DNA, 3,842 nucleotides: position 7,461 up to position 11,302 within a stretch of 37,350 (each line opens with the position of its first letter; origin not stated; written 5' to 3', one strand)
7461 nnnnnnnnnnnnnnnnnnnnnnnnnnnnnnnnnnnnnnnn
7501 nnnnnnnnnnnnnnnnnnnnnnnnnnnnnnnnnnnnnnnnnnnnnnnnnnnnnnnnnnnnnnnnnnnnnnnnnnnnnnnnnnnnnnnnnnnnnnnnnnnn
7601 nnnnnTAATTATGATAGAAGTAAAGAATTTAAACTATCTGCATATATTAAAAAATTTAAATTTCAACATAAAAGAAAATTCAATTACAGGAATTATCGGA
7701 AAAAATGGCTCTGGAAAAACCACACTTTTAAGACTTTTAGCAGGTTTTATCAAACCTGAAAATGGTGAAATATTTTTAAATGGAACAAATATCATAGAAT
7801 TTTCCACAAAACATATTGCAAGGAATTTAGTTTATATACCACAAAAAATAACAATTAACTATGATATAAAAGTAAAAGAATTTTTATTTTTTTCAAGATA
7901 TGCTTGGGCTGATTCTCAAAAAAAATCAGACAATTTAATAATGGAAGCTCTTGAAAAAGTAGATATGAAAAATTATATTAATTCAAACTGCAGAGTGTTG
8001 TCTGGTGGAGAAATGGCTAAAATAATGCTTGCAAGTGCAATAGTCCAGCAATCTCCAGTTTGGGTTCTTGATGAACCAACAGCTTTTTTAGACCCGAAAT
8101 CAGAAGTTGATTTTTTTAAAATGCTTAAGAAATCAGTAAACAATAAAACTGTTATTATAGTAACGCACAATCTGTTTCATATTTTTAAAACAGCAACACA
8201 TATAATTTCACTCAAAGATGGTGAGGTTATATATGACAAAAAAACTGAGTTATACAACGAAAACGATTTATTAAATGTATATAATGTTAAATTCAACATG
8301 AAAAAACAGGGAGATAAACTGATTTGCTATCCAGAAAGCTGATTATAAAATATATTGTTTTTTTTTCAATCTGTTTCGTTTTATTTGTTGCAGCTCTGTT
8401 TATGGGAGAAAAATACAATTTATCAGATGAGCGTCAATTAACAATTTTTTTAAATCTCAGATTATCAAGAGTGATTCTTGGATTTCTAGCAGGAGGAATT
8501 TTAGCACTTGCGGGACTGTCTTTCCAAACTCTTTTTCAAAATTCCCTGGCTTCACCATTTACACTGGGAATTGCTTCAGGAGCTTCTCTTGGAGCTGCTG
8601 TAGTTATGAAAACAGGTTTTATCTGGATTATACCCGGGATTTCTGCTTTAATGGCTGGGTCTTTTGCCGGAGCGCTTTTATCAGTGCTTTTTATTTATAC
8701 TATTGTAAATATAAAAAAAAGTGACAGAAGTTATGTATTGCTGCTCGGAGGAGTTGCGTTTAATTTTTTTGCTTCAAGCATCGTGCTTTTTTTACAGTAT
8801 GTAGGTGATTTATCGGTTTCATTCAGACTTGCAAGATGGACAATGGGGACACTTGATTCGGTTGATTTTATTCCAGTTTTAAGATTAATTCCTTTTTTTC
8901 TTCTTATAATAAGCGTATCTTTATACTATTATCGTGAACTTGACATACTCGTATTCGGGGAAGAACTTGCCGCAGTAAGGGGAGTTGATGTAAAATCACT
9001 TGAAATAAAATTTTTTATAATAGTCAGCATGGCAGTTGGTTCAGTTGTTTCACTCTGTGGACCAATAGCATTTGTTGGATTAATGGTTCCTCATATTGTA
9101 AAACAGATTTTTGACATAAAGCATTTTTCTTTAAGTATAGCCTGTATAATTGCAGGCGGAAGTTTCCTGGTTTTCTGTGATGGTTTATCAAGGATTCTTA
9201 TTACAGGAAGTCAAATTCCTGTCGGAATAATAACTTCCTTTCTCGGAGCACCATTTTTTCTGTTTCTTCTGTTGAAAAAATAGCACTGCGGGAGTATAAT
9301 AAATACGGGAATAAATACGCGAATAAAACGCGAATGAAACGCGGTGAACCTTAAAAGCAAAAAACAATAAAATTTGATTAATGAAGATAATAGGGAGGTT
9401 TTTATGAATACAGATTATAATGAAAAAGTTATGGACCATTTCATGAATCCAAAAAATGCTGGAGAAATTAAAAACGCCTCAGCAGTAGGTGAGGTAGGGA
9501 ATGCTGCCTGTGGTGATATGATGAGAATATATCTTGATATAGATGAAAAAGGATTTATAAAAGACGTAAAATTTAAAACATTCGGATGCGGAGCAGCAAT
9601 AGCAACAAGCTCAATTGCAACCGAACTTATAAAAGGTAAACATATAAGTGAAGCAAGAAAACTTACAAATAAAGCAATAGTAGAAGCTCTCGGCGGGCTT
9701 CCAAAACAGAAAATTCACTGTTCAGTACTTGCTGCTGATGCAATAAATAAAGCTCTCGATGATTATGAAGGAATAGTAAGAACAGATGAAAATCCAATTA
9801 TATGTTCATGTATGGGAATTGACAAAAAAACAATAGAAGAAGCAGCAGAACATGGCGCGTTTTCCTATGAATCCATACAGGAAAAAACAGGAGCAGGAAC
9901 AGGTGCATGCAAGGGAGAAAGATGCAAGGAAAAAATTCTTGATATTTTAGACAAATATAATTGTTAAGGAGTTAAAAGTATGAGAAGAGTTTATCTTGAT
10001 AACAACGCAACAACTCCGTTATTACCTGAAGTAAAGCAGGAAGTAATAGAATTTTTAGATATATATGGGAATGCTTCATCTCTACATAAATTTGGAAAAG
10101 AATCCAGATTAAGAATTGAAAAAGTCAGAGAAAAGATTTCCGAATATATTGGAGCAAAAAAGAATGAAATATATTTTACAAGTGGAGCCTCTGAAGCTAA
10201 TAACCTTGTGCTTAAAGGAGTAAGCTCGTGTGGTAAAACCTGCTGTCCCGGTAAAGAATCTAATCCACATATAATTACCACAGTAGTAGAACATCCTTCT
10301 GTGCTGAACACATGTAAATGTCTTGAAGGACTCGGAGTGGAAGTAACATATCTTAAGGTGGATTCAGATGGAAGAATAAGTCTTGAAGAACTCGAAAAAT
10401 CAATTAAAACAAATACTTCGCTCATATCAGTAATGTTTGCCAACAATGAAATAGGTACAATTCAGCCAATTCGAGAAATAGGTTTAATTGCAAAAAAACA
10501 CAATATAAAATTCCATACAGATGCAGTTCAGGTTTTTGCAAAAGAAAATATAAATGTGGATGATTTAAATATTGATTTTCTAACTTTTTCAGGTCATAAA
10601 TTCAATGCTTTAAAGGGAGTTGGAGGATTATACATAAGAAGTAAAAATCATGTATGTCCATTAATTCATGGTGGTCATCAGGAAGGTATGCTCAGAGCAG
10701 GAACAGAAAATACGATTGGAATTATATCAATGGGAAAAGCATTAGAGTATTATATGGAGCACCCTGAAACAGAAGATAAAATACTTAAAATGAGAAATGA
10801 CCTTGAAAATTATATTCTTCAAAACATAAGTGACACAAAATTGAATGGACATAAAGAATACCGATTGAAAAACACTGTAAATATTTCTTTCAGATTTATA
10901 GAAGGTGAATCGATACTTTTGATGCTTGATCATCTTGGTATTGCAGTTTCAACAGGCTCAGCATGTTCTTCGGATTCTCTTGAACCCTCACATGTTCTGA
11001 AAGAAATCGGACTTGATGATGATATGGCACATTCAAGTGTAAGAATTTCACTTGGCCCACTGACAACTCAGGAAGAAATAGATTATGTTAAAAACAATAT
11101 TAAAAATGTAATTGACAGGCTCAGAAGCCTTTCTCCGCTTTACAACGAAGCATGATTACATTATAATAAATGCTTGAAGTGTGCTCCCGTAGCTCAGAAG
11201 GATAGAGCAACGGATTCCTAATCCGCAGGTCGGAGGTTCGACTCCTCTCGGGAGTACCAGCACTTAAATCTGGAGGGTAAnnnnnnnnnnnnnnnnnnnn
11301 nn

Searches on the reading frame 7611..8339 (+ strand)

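Call 18: search_protein_families(library=pfam, proteins=[window:7611-8339:+], max_evalue=0.001)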
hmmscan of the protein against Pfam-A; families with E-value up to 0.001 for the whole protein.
window:7611-8339:+ (243 aa): 7 families
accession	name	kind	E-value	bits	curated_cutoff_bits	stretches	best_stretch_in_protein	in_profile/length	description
PF00005.33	ABC_tran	-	5.9e-33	114.8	25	1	13-158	1-137/137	ABC transporter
PF13304.12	AAA_21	-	1.5e-11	45.4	27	1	25-112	1-102/304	AAA domain, putative AbiEii toxin, Type IV TA system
PF02463.25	SMC_N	-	1.3e-10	41.6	40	1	105-188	118-199/220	RecF/RecN/SMC N terminal domain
PF13175.12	AAA_15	-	2.3e-05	24.6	32.1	1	13-105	14-110/374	AAA ATPase domain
PF13476.12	AAA_23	-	0.0002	22.5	27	1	4-75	4-74/201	AAA domain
PF13166.12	AAA_13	-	0.00031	20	36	0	28-66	21-59/713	AAA domain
PF13555.12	AAA_29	-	0.00084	19.5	27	0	17-40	16-39/61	P-loop containing region of AAA domain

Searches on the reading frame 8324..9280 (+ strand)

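Call 18: search_protein_families(library=pfam, proteins=[window:8324-9280:+], max_evalue=0.001)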
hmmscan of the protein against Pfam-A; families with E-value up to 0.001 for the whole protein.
window:8324-9280:+ (319 aa): 2 families
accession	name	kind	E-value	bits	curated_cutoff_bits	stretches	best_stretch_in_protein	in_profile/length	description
PF01032.23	FecCD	-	2.3e-73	247.4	26.5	1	30-318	30-311/311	FecCD transport family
PF00950.22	ABC-3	-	2.2e-05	24.6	20.1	1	104-292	55-235/258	ABC 3 transport family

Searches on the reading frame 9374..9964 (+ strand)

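Call 18: search_protein_families(library=pfam, proteins=[window:9374-9964:+], max_evalue=0.001)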
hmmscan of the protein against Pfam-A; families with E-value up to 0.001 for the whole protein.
window:9374-9964:+ (197 aa): 2 families
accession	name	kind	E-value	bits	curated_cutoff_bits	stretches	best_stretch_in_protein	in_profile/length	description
PF01592.21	NifU_N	-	5.3e-49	166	22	1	15-135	2-124/127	NifU-like N terminal domain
PF04324.20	Fer2_BFD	-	1.5e-12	48.1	26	1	142-193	1-49/50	BFD-like [2Fe-2S] binding domain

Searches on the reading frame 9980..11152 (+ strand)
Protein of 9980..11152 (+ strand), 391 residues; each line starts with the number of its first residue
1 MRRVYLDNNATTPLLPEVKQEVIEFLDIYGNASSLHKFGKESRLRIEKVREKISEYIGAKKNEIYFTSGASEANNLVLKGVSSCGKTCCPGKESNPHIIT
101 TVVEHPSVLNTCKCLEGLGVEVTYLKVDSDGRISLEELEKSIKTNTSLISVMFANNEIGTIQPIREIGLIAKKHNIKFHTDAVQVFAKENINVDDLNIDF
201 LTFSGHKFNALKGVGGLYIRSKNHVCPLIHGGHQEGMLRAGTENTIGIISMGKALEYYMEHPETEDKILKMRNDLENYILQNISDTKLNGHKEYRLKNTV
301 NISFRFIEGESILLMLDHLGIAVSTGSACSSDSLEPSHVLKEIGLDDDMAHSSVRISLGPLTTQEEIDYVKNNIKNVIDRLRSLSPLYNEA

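Call 18: search_protein_families(library=pfam, proteins=[window:9980-11152:+], max_evalue=0.001)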
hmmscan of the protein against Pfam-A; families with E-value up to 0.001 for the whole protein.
window:9980-11152:+ (391 aa): 3 families
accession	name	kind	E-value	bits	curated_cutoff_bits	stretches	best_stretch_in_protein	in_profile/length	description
PF00266.25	Aminotran_5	-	4.8e-82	276.3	21.5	1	4-370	1-371/371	Aminotransferase class-V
PF01212.27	Beta_elim_lyase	-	9.2e-08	32.2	27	1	47-223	35-214/288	Beta-eliminating lyase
PF01041.23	DegT_DnrJ_EryC1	-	0.0001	22.1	19.8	1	46-186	26-150/360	DegT/DnrJ/EryC1/StrS aminotransferase family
